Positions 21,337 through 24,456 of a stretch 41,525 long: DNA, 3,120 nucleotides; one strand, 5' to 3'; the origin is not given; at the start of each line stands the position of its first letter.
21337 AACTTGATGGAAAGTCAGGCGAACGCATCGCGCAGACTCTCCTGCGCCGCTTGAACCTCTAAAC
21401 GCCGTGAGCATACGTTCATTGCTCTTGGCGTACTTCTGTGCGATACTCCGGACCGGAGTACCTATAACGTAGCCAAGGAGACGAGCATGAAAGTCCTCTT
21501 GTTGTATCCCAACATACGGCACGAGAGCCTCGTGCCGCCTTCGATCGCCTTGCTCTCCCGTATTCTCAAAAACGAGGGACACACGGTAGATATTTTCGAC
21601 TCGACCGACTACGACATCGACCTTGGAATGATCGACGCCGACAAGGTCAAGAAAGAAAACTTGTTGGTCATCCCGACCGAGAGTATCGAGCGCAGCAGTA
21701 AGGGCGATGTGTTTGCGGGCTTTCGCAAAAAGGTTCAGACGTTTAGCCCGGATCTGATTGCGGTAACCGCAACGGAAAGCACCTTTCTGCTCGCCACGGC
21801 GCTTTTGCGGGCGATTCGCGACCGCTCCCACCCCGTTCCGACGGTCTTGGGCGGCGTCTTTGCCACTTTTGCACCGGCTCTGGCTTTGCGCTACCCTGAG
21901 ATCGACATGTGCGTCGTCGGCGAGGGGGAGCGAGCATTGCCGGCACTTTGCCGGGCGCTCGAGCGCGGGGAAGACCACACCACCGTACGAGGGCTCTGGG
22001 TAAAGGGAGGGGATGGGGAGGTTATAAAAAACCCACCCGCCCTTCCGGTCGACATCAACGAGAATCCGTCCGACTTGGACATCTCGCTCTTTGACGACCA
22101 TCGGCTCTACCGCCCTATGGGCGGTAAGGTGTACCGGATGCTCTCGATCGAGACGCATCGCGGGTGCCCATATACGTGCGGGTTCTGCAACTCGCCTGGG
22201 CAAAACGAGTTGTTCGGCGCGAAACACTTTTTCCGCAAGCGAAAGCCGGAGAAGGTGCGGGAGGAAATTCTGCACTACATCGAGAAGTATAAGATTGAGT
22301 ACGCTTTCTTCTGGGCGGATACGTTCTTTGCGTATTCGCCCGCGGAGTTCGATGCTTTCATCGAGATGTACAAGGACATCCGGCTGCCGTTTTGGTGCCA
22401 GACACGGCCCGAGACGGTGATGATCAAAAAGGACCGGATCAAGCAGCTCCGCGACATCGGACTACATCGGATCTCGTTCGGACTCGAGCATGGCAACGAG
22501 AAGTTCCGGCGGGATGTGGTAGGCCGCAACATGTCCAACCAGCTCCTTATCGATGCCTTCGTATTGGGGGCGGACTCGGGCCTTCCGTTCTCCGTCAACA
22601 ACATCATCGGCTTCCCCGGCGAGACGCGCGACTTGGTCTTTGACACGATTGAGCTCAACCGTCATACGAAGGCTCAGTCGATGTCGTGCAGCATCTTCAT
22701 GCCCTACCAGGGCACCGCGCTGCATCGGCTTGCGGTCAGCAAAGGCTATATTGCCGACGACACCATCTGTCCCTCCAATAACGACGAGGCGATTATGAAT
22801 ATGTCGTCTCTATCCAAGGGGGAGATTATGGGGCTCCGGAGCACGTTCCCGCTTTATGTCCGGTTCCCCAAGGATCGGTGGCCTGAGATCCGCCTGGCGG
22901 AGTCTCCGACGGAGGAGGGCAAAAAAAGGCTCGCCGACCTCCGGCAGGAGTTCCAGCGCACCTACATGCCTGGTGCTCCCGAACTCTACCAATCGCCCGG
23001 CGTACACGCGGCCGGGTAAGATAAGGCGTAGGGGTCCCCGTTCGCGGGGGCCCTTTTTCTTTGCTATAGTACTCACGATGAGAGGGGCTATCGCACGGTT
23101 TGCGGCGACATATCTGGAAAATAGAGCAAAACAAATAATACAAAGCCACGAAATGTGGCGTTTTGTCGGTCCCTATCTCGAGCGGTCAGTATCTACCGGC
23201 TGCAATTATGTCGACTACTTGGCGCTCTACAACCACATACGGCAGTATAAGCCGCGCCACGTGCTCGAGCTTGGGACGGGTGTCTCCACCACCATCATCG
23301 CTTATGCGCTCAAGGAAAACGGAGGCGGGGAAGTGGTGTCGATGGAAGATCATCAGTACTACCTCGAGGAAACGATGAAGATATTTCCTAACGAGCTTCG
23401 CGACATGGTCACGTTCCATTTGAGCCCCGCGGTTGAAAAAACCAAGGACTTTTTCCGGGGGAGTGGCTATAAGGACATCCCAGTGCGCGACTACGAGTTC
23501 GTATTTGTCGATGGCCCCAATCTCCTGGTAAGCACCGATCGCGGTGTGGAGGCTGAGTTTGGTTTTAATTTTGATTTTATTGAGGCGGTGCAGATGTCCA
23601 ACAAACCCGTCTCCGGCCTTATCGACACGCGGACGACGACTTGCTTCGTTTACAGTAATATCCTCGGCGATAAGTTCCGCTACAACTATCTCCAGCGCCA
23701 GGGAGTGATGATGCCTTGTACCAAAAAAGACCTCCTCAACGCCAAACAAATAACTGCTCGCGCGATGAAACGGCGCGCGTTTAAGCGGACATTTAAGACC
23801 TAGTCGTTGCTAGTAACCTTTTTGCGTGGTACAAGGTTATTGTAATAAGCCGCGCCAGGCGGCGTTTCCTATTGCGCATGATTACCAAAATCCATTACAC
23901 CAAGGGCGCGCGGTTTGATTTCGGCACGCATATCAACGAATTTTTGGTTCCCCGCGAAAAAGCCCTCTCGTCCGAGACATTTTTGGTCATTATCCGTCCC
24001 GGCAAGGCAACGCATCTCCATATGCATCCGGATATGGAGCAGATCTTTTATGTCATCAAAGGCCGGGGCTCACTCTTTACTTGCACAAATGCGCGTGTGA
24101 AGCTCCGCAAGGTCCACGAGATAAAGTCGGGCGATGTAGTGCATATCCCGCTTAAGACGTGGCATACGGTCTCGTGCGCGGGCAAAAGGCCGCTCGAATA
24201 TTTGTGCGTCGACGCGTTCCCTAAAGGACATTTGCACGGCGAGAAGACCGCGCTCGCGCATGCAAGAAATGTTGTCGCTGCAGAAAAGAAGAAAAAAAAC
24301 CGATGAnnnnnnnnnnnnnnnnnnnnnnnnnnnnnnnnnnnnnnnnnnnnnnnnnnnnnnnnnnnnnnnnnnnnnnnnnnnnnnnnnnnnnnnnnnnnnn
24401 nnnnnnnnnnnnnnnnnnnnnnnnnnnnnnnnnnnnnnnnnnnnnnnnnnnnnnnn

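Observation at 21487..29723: Cassette in which two cobalamin-type radical SAM enzymes bracket a NeuB-like synthase, duplicated CMP-sugar synthetases, a cupin, a methyltransferase and an orphan GT-B protein: candidate route to an unusual, possibly C-alkylated, ulosonic-acid sugar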

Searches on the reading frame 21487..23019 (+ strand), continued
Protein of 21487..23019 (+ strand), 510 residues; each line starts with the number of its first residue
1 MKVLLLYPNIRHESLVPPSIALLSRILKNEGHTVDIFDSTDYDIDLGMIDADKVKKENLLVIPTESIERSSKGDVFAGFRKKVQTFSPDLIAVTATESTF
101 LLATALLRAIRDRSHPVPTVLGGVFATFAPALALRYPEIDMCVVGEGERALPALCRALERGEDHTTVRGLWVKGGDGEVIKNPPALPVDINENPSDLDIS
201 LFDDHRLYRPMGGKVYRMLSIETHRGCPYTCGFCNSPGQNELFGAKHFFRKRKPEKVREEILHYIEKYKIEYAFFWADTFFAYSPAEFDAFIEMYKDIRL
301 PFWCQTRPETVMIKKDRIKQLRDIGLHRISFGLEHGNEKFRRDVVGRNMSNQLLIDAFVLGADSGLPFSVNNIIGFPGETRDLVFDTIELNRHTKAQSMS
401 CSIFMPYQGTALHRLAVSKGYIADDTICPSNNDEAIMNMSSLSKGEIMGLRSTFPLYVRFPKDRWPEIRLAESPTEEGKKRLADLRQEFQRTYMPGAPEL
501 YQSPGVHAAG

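Call 93: search_protein_representatives(protein=window:21487-23019:+)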
Query: 510 residues. Proteins with E-value up to 0.001 (for the whole library): 33106; up to 1e-10: 15736; up to 1e-30: 1152. The best 150 are listed.
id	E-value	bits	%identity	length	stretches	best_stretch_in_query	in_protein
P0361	5.8e-203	691.6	64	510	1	1-495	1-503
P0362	1.9e-151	521.6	49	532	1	1-496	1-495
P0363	2.5e-146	504.7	49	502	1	2-496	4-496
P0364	4.2e-145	500.7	48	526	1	2-482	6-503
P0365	1.0e-130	453.2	46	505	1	2-491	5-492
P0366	2.3e-128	445.5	51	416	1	83-493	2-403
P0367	2.4e-126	438.8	44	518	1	2-497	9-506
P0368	1.2e-125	436.5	44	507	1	2-493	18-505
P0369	2.3e-120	419.1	43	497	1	1-493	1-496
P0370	8.0e-119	414.0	46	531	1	1-487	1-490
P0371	1.2e-109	383.7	42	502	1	2-493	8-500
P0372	2.8e-109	382.5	41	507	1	2-489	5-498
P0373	2.0e-105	369.8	40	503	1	2-491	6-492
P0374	2.2e-104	366.4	40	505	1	2-494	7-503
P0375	5.5e-104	365.1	42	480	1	2-468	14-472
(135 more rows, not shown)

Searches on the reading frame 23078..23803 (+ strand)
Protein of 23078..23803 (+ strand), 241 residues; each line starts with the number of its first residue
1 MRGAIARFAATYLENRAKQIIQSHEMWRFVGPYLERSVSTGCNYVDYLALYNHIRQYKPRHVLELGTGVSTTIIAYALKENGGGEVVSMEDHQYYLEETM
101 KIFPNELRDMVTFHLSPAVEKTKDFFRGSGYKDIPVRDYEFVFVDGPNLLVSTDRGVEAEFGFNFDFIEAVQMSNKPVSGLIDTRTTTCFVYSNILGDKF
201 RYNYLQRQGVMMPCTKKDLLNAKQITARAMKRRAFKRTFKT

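Call 3: search_protein_families(library=pfam, proteins=[window:23078-23803:+], max_evalue=0.01)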
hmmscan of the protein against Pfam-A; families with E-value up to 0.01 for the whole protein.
window:23078-23803:+ (241 aa): 1 family
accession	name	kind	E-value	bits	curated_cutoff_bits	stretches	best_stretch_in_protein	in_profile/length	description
PF13578.12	Methyltransf_24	-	2.6e-06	28.7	26.3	1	63-147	1-77/105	Methyltransferase domain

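Call 4: search_protein_families(library=ncbifam, proteins=[window:23078-23803:+], max_evalue=0.01)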
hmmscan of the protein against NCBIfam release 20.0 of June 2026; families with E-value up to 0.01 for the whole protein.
window:23078-23803:+ (241 aa): 0 families

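Call 76: search_solved_structures(query=window:23078-23803:+, max_evalue=0.01)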
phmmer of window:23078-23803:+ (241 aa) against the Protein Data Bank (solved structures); distinct sequences matched with E-value up to 0.01: 0.

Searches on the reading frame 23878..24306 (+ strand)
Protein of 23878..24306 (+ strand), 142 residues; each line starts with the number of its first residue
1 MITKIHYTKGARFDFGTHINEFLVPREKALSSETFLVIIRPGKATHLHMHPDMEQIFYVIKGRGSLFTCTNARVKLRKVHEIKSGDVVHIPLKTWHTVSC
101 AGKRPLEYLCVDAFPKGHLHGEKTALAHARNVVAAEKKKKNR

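Call 3: search_protein_families(library=pfam, proteins=[window:23878-24306:+], max_evalue=0.01)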
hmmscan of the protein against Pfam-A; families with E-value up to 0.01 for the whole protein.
window:23878-24306:+ (142 aa): 4 families
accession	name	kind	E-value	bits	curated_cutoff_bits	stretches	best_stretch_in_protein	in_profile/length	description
PF07883.17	Cupin_2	-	2.3e-13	50.1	27.2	1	36-111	2-69/70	Cupin domain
PF00190.28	Cupin_1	-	1.5e-07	31.5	22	1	35-107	36-109/151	Cupin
PF02041.22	Auxin_BP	-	4.3e-05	23.7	21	1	33-107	45-121/167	Auxin binding protein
PF02311.25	AraC_binding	-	0.00085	19.5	21.1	1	43-111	14-74/135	AraC-like ligand binding domain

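Call 4: search_protein_families(library=ncbifam, proteins=[window:23878-24306:+], max_evalue=0.01)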
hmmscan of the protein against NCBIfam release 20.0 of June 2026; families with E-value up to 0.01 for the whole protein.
window:23878-24306:+ (142 aa): 5 families
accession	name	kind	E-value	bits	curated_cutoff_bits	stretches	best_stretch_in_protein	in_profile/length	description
TIGR03404.1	bicupin_oxalic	subfamily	7.6e-06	25.2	254.2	1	36-111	249-322/367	bicupin, oxalate decarboxylase family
TIGR04366.1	cupin_WbuC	subfamily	1e-05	25.4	42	1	32-101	34-105/132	WbuC family cupin fold metalloprotein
NF049940.1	MandnitrLy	equivalog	1.2e-05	25.2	140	1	24-109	27-105/130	(R)-mandelonitrile lyase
NF009806.0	PRK13290.1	subfamily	0.0019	18.2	128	1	38-112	41-107/130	ectoine synthase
TIGR02272.1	gentisate_1_2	equivalog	0.0089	15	442.1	1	36-109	86-152/336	gentisate 1,2-dioxygenase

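Call 75: search_solved_structures(query=window:23878-24306:+, max_evalue=0.01)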
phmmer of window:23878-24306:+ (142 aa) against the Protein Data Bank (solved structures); distinct sequences matched with E-value up to 0.01: 22.
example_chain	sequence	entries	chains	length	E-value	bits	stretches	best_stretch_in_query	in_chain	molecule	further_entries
2vqa_A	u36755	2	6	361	2.1e-09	40.5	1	35-111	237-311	SLL1358 PROTEIN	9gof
4met_A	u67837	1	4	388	6.6e-08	35.6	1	34-111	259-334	Oxalate decarboxylase OxdC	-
6tzp_A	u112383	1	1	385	8.8e-08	35.2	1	34-111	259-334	Oxalate decarboxylase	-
2uy8_A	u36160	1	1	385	8.8e-08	35.2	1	34-111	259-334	OXALATE DECARBOXYLASE OXDC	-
6l9i_A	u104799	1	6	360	8.9e-08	35.2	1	34-111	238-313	Oxalate decarboxylase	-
3s0m_A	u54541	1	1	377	9.9e-08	35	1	34-111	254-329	Oxalate decarboxylase oxdC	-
2v09_A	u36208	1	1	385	1.1e-07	34.9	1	34-111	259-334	OXALATE DECARBOXYLASE OXDC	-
5vg3_A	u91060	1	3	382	1.2e-07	34.8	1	34-111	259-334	Oxalate decarboxylase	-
6ufi_A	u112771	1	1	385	1.2e-07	34.7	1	34-111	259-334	Cupin domain-containing protein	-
1j58_A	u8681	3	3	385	1.2e-07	34.7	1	34-111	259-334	YVRK PROTEIN | OXALATE DECARBOXYLASE OXDC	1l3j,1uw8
2uyb_A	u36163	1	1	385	1.3e-07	34.7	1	34-111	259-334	OXALATE DECARBOXYLASE OXDC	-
2uy9_A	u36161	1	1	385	1.3e-07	34.7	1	34-111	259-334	OXALATE DECARBOXYLASE OXDC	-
5hi0_A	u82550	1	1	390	1.4e-07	34.5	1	34-111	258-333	Oxalate decarboxylase OxdC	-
2uya_A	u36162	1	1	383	1.5e-07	34.5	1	34-111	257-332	OXALATE DECARBOXYLASE OXDC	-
2oa2_A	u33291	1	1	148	2.6e-07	33.7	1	35-122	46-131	BH2720 protein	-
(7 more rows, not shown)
